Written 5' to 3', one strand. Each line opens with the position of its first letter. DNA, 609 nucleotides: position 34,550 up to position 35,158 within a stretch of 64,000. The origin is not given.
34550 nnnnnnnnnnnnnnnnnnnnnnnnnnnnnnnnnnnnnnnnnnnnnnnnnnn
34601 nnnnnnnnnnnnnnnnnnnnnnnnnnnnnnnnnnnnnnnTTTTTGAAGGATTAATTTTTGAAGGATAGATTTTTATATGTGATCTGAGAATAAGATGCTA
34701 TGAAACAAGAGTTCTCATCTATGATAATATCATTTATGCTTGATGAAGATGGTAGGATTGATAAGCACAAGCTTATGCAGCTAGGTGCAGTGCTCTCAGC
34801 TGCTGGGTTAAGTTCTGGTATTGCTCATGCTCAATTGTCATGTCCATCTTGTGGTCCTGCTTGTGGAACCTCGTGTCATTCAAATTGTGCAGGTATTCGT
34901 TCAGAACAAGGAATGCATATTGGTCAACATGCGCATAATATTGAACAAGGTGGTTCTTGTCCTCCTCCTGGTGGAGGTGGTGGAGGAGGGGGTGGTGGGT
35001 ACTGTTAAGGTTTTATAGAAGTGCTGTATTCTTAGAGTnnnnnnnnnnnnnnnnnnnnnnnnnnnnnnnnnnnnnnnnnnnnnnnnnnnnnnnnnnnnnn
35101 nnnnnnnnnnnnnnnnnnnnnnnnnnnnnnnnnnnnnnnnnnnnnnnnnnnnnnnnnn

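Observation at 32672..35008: Compact radical-SAM/SPASM maturase operon followed by a Cys-rich, poly-Gly-tailed 102-aa ORF: candidate archaeal RiPP cluster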

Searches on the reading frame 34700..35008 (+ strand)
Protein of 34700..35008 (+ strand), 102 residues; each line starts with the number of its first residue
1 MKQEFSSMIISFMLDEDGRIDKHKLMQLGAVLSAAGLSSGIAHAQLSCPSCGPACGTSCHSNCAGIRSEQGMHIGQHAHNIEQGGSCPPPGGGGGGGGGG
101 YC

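Call 3: search_protein_families(library=pfam, proteins=[window:34700-35008:+], max_evalue=0.1)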
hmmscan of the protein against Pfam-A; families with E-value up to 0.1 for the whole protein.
window:34700-35008:+ (102 aa): 0 families

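Call 4: search_protein_families(library=ncbifam, proteins=[window:34700-35008:+], max_evalue=0.1)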
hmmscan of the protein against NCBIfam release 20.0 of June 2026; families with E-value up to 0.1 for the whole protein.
window:34700-35008:+ (102 aa): 1 family
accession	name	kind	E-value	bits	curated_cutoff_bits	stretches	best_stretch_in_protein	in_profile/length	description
NF038309.1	HisXaaSer_A3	equivalog_domain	0.0082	15.9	65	1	5-33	5-33/81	His-Xaa-Ser repeat protein HxsA3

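Call 12: find_homologous_proteins(query=window:34700-35005:+, max_evalue=0.01)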
Query window:34700-35005:+ (102 aa): 1 proteins with E <= 0.01 among 4 candidates.
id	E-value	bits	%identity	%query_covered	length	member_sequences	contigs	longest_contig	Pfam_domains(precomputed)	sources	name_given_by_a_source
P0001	5.4e-60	219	99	100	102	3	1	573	-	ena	-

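Call 13: search_protein_families(library=padloc, proteins=[window:34700-35008:+], max_evalue=0.1)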
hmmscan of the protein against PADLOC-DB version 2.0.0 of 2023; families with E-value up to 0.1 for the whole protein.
window:34700-35008:+ (102 aa): 0 families

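Call 44: search_protein_representatives(protein=window:34700-35005:+)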
Query: 102 residues. Proteins with E-value up to 0.001 (for the whole library): 12; up to 1e-10: 5; up to 1e-30: 2. The best 12 are listed.
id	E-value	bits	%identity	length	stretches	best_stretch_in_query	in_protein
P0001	1.7e-60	218.5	99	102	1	1-102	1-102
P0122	8.7e-34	132.5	60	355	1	1-101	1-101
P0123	2.1e-15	73.4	47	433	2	38-99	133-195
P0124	4.0e-13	66.0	45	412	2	46-101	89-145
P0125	1.1e-12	64.6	42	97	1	9-93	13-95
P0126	2.9e-09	53.6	30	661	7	9-61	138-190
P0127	2.0e-08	50.9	37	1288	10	22-60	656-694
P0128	2.2e-08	50.8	40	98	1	7-95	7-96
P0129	6.3e-06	42.9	39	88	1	11-80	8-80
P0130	1.1e-04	38.9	38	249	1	7-94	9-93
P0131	4.5e-04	36.9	35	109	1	5-86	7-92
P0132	6.5e-04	36.4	34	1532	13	21-63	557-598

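Call 46: search_protein_families(library=ncbifam, proteins=[P0122, P0125, P0128, P0130, P0131], max_evalue=0.1)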
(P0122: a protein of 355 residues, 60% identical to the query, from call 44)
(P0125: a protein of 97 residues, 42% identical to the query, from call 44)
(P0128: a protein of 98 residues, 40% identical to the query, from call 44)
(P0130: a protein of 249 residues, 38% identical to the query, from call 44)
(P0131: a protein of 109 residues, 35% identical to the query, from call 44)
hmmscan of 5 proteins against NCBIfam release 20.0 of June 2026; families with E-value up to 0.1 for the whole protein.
P0122 (355 aa): 2 families
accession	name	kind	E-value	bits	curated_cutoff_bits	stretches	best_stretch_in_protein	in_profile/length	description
NF043077.1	MMSYN1_0169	equivalog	0.0036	15.8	650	1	198-352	185-338/896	oligopeptide ABC transporter substrate-binding protein OppA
NF038309.1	HisXaaSer_A3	equivalog_domain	0.019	14.8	65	1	5-35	5-35/81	His-Xaa-Ser repeat protein HxsA3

P0125 (97 aa): 2 families
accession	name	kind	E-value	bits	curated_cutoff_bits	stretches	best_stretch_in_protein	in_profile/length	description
NF038309.1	HisXaaSer_A3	equivalog_domain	0.00081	19.2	65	1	6-38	2-34/81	His-Xaa-Ser repeat protein HxsA3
NF006076.0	PRK08222.1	equivalog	0.019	14.8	270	1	49-74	38-63/181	hydrogenase 4 subunit H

P0128 (98 aa): 1 family
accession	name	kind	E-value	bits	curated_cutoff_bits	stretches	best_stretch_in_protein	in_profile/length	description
NF038309.1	HisXaaSer_A3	equivalog_domain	2.7e-06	27.1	65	1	2-32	2-32/81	His-Xaa-Ser repeat protein HxsA3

P0130 (249 aa): 4 families
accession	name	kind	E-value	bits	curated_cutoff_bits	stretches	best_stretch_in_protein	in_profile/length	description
NF038309.1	HisXaaSer_A3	equivalog_domain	0.00049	19.8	65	1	4-40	2-40/81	His-Xaa-Ser repeat protein HxsA3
TIGR01443.1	intein_Cterm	domain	0.00059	20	15.6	1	226-243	6-24/24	intein C-terminal splicing region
NF038162.1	RtcB_rel_intein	exception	0.0034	15.4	1150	1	208-244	543-580/961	intein-containing RtcB family protein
NF011302.0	PRK14714.1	equivalog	0.038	11.5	1791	1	154-245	1019-1103/1350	DNA-directed DNA polymerase II large subunit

P0131 (109 aa): 2 families
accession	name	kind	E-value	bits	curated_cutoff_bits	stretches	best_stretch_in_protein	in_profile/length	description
NF038309.1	HisXaaSer_A3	equivalog_domain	7.8e-05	22.4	65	0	4-103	2-80/81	His-Xaa-Ser repeat protein HxsA3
NF038313.3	HisXaaSer_A4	exception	0.007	17.2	55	1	3-107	1-89/93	His-Xaa-Ser repeat protein HxsA4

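Call 47: search_protein_families(library=pfam, proteins=[P0122, P0123, P0124, P0130], max_evalue=0.1)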
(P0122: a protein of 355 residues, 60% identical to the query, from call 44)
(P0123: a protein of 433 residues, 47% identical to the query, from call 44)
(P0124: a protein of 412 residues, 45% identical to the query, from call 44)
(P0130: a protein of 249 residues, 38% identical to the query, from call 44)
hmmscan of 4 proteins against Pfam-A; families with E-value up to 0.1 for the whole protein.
P0122 (355 aa): 0 families

P0123 (433 aa): 0 families

P0124 (412 aa): 0 families

P0130 (249 aa): 6 families
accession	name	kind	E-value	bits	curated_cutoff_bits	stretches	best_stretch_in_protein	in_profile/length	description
PF08517.17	AXH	-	2.4e-08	34.9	33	1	96-200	1-112/116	Ataxin-1 and HBP1 module (AXH)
PF14890.11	Intein_splicing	-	6.3e-06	26.5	35.8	1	104-242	3-155/155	Intein splicing domain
PF01079.26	Hint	-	2.3e-05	24.6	29.7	1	93-184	11-107/213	Hint module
PF05203.21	Hom_end_hint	-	0.0001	22.8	32.1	1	95-131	1-37/228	Hom_end-associated Hint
PF14623.11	Vint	-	0.0003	21.1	27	1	95-167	2-68/166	Hint-domain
PF07591.16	PT-HINT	-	0.0022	18.7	27.7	0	109-242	8-129/137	Pretoxin HINT domain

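Call 48: find_encoding_contigs(protein=P0122, flank=5000, max_places=2)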
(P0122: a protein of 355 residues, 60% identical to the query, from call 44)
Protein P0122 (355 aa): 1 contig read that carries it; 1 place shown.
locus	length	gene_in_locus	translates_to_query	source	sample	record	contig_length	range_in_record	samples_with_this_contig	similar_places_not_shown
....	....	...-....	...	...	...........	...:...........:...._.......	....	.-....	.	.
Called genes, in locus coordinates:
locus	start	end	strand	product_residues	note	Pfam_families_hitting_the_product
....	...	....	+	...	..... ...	-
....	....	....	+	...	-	?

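Call 49: find_encoding_contigs(protein=P0128, flank=5000, max_places=2)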
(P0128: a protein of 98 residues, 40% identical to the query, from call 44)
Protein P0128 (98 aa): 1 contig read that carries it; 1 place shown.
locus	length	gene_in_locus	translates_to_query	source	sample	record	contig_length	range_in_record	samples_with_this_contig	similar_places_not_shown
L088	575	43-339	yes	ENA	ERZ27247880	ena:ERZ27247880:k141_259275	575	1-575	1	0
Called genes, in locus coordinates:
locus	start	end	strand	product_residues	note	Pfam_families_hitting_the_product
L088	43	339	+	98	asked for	-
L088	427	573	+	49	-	?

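Call 53: find_related_loci(query=A3, collection=metagenome_contigs, flank=5000)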
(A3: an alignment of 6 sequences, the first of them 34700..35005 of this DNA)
Query A3 (102 aa) in metagenome_contigs; peptide patterns used: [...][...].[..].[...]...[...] (x = any residue, [..] = any of these).
76 stretches matched a pattern, but none encodes a relative of the query by tblastn (E <= 1e-3).

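Call 55: list_cluster_members(proteins=[window:34700-35005:+, P0001, P0002, window:32672-33001:+, window:32982-33197:+, window:35039-36043:+])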
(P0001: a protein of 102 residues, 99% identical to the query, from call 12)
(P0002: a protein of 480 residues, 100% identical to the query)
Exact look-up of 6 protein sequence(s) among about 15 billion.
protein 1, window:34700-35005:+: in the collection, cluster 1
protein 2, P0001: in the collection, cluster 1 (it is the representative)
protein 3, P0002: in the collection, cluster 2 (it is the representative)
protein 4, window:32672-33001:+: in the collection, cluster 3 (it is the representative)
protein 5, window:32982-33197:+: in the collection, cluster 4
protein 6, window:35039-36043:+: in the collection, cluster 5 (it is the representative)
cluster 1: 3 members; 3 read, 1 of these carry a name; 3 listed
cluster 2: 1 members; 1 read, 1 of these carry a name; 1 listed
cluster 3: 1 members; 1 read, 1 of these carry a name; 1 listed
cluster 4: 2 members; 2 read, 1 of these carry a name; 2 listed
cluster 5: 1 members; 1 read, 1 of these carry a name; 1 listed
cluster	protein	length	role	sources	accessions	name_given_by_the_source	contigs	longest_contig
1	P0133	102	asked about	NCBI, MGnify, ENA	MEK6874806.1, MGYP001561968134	MAG: hypothetical protein AABX52_03605 [Nanoarchaeota archaeon] | FL=1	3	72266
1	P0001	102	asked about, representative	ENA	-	-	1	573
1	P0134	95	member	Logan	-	-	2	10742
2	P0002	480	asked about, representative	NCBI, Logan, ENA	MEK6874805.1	MAG: His-Xaa-Ser system radical SAM maturase HxsB [Nanoarchaeota archaeon]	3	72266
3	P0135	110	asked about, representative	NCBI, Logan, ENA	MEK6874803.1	MAG: His-Xaa-Ser system protein HxsD [Nanoarchaeota archaeon]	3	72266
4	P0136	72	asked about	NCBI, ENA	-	-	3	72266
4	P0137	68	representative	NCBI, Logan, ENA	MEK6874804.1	MAG: hypothetical protein AABX52_03595 [Nanoarchaeota archaeon]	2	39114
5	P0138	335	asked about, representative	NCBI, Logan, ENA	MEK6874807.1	MAG: hypothetical protein AABX52_03610 [Nanoarchaeota archaeon]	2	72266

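Call 72: predict_structure(alignment_id=A4)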
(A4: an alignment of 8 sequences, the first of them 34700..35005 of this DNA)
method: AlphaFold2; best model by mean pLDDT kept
length: 102 residues; sequences in the alignment: 8
mean_pLDDT: 67.7   pTM: 0.35
mean pLDDT of the five models: 67.7, 67.7, 66.0, 65.9, 46.3
residues with pLDDT >= 90: 9; 70-90: 37; 50-70: 40; < 50: 16
segments of 3 or more residues with pLDDT < 50: 38-42, 94-102
pLDDT, mean of each block of 10 residues (from residue 1): 55 57 57 50 68 90 83 84 87 51 43
secondary structure, 60 per line:
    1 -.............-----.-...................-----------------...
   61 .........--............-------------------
elements in order: H2-13 H22-40 E58-69 E72-83

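Call 74: find_encoding_contigs(protein=P0124, flank=5000, max_places=1)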
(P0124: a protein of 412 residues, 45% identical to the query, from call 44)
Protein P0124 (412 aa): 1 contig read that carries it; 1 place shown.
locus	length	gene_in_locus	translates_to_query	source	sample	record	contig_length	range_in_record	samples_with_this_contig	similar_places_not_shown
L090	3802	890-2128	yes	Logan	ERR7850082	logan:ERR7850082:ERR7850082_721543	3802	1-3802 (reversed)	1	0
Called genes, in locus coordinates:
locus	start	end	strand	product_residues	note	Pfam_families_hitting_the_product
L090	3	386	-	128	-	?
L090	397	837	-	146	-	PF07681:DoxX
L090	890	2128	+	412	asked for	-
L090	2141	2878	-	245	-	-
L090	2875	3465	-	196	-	PF01876:RNase_P_p30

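Call 75: find_encoding_contigs(protein=P0125, flank=5000, max_places=1)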
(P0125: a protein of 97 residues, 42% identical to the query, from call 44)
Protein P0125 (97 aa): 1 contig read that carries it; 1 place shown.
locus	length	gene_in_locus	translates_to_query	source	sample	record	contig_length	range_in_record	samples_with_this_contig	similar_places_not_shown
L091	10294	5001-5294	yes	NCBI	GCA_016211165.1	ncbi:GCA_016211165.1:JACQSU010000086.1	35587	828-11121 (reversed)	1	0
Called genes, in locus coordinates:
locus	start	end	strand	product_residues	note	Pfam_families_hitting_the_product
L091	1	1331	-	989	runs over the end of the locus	-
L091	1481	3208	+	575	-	PF01861:BpsA_C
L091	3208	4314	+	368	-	PF00501:AMP-binding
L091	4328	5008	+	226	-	-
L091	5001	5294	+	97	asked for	-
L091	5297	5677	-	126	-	PF02675:AdoMet_dc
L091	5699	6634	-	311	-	PF01478:Peptidase_A24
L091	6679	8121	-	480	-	PF04055:Radical_SAM, PF13353:Fer4_12 (weak)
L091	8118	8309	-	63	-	-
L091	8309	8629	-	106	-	-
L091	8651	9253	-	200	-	PF01876:RNase_P_p30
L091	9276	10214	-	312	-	PF01171:ATP_bind_3, PF03054:tRNA_Me_trans, PF06508:QueC (weak)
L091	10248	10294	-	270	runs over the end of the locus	PF22025:ThiI_fer, PF02926:THUMP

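Call 76: find_encoding_contigs(protein=P0130, flank=5000, max_places=1)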
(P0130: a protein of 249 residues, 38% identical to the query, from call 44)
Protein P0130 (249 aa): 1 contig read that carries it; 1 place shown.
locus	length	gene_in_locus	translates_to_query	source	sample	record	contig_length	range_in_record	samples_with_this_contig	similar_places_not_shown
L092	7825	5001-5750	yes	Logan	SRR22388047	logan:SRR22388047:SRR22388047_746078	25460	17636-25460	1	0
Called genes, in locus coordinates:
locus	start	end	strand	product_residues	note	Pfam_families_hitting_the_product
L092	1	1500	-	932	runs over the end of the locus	-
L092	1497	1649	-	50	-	-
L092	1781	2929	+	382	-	PF06819:Arc_PepC (weak)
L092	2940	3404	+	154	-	PF27806:HxsD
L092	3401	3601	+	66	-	-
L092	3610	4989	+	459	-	PF04055:Radical_SAM, PF13353:Fer4_12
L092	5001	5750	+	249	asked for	PF01079:Hint (faint), PF08517:AXH (weak), PF14890:Intein_splicing (faint)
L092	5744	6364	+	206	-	-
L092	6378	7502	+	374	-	PF04055:Radical_SAM, PF13353:Fer4_12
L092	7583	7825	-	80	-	?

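Call 78: search_protein_families(library=ncbifam, proteins=[L092:6378-7502:+], max_evalue=0.00001)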
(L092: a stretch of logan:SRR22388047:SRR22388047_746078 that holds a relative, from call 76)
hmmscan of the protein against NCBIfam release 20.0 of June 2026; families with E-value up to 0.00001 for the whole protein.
L092:6378-7502:+ (374 aa): 61 families (the best 25 are shown)
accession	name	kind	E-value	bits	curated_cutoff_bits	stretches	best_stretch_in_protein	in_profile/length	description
NF047865.1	rSAM_PapB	equivalog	3.5e-34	118.5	340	1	4-283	2-281/330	PapB family radical SAM/SPASM ranthipeptide maturase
TIGR04068.1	rSAM_ocin_clost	equivalog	1.1e-22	80.6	500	1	3-174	82-259/462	Cys-rich peptide radical SAM maturase CcpM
NF041707.1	rSAM_YhhB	equivalog_domain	5e-21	75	445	1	9-199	6-201/369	cyclophane-forming radical SAM/SPASM peptide maturase YhhB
TIGR04115.1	rSAM_Cxxx_rpt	equivalog_domain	8.4e-20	71.5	350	1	7-283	4-290/359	radical SAM peptide maturase, CXXX-repeat target family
TIGR04317.1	W_rSAM_matur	equivalog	1.5e-19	70.3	380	1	3-190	2-182/349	tungsten cofactor oxidoreductase radical SAM maturase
TIGR04463.1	rSAM_vs_C_rich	equivalog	4.5e-19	68.5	525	1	7-190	84-267/438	TIGR04463 family radical SAM/SPASM RiPP maturase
NF041298.1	rSAM_mat_DynA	equivalog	2.6e-18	66.1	450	1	12-185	8-182/356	dynobactin maturation radical SAM/SPASM protein DynA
TIGR02666.1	moaA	equivalog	4.9e-18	65.2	284.05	1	4-193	9-194/336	GTP 3',8-cyclase MoaA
TIGR04064.1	rSAM_nif11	equivalog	7.1e-18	64.5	518.7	1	5-193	78-264/459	nif11-like peptide radical SAM maturase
TIGR04163.1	rSAM_cobopep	equivalog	1.1e-17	63.9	375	1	9-181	66-237/428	peptide-modifying radical SAM enzyme CbpB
NF038283.1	viperin_w_prok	equivalog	2.9e-17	62.7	180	1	9-175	6-173/281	viperin family antiviral radical SAM protein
TIGR03978.1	rSAM_paired_1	equivalog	3.7e-17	62.2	370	1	9-232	87-314/466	His-Xaa-Ser system radical SAM maturase HxsB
TIGR04334.1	rSAM_Clo7bot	equivalog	3.7e-17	62.1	600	1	6-191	91-274/440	radical SAM/SPASM domain Clo7bot peptide maturase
TIGR04148.1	GG_samocin_CFB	equivalog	9.4e-17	61.3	300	1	2-153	14-173/411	radical SAM peptide maturase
TIGR04280.1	geopep_mat_rSAM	hypoth_equivalog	1.5e-16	60.4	400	1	7-150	86-230/428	geopeptide radical SAM maturase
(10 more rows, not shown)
